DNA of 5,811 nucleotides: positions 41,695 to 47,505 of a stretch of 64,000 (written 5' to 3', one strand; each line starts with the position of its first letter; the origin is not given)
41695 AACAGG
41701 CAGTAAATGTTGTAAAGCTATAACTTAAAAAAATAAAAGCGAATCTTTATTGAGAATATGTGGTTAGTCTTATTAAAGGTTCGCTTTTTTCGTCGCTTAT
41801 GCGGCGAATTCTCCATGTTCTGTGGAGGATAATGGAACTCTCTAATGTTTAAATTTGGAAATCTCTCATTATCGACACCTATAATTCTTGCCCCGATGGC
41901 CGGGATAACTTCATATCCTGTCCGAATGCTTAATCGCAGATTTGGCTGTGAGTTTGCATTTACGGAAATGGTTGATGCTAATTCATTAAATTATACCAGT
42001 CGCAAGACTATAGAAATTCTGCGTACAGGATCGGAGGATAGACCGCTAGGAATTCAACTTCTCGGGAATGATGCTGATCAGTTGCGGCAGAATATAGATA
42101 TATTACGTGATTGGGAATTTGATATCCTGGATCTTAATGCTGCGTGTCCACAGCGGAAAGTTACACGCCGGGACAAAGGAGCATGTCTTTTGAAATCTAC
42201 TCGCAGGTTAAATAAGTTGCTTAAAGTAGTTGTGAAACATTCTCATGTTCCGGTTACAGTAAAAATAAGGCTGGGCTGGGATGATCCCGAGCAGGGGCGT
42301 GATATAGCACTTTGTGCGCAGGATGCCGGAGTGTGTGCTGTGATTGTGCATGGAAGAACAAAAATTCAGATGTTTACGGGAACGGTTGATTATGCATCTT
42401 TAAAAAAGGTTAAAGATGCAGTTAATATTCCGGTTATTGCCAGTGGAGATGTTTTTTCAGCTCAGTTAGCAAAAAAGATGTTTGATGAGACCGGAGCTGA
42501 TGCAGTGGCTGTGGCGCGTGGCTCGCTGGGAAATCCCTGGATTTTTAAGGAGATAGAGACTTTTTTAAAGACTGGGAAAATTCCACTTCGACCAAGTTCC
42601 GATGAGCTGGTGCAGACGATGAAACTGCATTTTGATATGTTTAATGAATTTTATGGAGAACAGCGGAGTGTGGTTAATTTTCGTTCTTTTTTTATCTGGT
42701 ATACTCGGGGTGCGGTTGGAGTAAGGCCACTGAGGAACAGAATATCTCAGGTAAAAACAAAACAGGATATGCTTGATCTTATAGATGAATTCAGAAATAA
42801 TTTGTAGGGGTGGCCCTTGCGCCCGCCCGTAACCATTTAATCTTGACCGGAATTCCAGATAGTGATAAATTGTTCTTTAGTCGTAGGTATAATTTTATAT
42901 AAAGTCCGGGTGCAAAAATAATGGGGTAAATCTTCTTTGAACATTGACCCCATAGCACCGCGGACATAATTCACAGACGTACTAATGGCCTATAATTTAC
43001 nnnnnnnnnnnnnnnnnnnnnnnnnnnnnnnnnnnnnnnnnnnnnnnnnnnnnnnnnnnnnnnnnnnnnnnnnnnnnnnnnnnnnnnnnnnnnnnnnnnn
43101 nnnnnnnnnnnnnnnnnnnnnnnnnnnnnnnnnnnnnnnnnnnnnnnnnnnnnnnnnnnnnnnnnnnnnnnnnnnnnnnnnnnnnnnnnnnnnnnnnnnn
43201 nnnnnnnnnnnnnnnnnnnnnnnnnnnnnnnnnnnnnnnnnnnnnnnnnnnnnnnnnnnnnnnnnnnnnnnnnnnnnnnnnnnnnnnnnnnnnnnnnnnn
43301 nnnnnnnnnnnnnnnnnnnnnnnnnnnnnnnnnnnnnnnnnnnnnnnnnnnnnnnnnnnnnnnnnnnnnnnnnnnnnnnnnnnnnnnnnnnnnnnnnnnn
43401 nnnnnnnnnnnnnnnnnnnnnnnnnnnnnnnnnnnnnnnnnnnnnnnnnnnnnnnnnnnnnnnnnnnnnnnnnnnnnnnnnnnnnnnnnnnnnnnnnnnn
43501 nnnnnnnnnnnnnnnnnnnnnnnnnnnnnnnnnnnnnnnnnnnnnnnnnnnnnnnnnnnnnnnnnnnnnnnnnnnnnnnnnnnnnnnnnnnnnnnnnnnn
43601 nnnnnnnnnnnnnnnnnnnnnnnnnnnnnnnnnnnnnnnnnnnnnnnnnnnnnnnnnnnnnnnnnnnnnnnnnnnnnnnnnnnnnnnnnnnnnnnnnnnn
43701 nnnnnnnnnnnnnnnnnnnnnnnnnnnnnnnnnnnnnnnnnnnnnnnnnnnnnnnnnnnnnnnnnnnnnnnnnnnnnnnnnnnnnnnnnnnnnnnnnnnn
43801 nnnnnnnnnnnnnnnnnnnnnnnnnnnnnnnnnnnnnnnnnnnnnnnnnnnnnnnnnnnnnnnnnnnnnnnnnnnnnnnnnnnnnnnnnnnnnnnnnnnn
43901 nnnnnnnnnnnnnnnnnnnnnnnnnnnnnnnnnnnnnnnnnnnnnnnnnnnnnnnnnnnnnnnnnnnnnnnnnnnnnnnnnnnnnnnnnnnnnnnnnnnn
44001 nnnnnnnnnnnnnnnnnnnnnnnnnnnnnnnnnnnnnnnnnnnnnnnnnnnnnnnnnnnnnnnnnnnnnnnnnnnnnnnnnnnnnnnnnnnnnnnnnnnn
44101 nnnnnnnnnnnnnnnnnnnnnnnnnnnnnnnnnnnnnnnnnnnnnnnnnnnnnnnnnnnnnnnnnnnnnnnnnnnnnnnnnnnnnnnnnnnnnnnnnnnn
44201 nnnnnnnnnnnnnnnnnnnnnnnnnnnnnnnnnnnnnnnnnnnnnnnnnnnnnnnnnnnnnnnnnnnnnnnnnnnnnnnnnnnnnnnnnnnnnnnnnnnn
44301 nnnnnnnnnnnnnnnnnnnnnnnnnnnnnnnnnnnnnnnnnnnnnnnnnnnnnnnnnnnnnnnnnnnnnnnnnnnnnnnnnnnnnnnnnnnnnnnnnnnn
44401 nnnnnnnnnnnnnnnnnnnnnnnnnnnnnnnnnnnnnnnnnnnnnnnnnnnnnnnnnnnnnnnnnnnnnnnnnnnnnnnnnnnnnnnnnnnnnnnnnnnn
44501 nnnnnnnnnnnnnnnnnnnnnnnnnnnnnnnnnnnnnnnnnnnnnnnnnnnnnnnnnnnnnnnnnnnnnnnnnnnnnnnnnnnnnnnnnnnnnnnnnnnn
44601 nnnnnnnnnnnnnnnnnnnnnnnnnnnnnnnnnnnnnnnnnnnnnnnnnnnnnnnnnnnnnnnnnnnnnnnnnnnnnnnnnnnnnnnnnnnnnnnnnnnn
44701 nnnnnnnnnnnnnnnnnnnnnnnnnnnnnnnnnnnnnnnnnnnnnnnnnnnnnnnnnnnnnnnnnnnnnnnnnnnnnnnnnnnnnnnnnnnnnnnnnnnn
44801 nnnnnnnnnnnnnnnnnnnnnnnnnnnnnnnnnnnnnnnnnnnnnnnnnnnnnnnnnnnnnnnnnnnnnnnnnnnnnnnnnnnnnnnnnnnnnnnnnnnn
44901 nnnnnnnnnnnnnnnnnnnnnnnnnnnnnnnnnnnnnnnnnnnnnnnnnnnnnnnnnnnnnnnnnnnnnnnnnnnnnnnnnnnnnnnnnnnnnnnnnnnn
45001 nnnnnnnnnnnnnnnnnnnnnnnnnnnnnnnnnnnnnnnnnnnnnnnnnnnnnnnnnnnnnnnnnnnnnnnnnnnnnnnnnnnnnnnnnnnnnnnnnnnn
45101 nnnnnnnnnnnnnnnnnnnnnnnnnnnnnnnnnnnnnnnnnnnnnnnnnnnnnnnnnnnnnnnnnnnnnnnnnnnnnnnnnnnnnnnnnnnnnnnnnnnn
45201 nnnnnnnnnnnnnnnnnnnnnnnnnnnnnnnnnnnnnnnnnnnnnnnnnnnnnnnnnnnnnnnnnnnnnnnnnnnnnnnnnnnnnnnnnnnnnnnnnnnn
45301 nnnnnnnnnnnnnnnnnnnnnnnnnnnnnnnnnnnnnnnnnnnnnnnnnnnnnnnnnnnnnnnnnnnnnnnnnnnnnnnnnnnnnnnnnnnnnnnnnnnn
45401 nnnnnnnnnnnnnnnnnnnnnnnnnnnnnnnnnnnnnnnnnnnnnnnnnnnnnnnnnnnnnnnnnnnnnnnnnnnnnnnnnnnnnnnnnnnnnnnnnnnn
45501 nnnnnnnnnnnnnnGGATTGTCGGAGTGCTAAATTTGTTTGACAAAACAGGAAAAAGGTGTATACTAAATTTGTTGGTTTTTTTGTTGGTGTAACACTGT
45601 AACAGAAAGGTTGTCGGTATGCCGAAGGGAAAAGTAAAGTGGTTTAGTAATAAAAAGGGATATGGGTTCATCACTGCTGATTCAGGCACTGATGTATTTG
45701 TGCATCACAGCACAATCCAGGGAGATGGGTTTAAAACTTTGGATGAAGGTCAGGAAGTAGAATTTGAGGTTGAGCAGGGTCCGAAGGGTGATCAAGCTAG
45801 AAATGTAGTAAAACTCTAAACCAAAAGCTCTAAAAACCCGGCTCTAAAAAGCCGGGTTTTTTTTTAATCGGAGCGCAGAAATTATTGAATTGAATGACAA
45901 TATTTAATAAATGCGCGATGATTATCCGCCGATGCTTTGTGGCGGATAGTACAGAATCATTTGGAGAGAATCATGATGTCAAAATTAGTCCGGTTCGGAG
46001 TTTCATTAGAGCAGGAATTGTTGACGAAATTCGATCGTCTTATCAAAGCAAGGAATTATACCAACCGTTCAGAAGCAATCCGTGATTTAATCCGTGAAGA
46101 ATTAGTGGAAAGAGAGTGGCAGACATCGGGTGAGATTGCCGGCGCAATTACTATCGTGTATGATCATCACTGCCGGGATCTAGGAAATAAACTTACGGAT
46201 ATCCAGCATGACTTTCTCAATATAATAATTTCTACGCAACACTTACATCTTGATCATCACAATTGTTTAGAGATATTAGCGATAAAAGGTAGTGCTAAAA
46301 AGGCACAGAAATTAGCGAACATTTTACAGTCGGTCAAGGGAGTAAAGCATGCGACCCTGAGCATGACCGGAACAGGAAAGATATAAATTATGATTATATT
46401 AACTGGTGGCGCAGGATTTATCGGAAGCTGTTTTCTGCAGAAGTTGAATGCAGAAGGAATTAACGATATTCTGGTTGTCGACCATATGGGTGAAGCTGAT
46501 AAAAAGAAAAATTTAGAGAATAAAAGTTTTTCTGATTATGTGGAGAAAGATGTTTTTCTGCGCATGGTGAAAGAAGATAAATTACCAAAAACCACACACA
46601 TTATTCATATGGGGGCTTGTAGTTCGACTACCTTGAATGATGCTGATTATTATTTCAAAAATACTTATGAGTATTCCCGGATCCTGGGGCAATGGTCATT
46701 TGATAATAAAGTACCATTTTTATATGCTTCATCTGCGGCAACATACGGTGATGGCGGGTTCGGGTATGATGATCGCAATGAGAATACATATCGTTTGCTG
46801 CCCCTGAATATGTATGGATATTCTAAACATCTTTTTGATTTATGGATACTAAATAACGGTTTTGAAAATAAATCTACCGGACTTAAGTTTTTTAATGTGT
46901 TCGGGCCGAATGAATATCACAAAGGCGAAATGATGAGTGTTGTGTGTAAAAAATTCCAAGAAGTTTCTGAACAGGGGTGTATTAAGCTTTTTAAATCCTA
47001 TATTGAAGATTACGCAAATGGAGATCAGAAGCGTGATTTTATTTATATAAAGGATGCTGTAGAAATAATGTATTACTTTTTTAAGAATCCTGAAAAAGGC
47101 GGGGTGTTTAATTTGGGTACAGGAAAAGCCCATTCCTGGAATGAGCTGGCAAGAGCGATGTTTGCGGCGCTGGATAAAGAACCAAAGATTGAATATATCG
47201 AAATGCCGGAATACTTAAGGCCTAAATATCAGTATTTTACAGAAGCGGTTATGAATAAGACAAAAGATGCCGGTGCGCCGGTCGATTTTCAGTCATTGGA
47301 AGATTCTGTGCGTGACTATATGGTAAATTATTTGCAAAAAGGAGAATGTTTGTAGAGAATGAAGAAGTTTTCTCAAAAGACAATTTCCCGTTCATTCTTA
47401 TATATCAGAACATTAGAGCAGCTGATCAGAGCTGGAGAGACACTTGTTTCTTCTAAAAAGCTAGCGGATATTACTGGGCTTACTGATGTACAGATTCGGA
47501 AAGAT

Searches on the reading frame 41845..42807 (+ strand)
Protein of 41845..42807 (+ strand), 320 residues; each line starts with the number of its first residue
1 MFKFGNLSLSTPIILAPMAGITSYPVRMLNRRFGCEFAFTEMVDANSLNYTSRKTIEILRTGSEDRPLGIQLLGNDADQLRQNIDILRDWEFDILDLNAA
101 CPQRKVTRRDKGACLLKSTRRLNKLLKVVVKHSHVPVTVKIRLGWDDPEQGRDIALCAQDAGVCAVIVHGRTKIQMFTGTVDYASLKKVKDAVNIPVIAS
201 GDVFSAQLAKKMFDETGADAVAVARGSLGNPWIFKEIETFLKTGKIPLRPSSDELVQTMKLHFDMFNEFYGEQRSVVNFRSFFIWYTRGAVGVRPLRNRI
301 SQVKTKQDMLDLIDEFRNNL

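Call 29: search_protein_families(library=pfam, proteins=[window:41845-42807:+], max_evalue=0.00001)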
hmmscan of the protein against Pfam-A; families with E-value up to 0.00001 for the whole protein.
window:41845-42807:+ (320 aa): 2 families
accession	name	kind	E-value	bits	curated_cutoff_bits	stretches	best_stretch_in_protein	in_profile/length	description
PF01207.24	Dus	-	5.4e-76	256.1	20.4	1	14-314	1-303/311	Dihydrouridine synthase (Dus)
PF01180.27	DHO_dh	-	1.2e-06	28.4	27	0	68-241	97-287/291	Dihydroorotate dehydrogenase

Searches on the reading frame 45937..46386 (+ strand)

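Call 30: search_protein_families(library=pfam, proteins=[window:45937-46386:+], max_evalue=0.00001)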
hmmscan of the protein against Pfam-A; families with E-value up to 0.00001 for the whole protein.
window:45937-46386:+ (149 aa): 2 families
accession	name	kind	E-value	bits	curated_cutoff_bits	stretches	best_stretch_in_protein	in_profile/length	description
PF08753.17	NikR_C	-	8.6e-30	103.2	22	1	68-144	1-77/77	NikR C terminal nickel binding domain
PF01402.27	RHH_1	-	3.9e-09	36.6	20.5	1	19-56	1-37/39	Ribbon-helix-helix protein, copG family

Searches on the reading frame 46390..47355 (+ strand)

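Call 30: search_protein_families(library=pfam, proteins=[window:46390-47355:+], max_evalue=0.00001)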
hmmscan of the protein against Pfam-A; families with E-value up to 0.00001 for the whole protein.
window:46390-47355:+ (321 aa): 4 families
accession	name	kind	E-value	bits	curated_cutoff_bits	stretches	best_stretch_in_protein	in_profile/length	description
PF01370.27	Epimerase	-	1.8e-33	116.4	20.9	1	2-243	1-240/240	NAD dependent epimerase/dehydratase family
PF16363.11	GDP_Man_Dehyd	-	4.7e-18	66.2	27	1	4-269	2-274/332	GDP-mannose 4,6 dehydratase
PF02719.21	Polysacc_synt_2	-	2.6e-08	33.8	20.2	0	138-271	134-257/293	Polysaccharide biosynthesis protein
PF01073.25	3Beta_HSD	-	9.3e-08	31.9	22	1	4-203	2-214/280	3-beta hydroxysteroid dehydrogenase/isomerase family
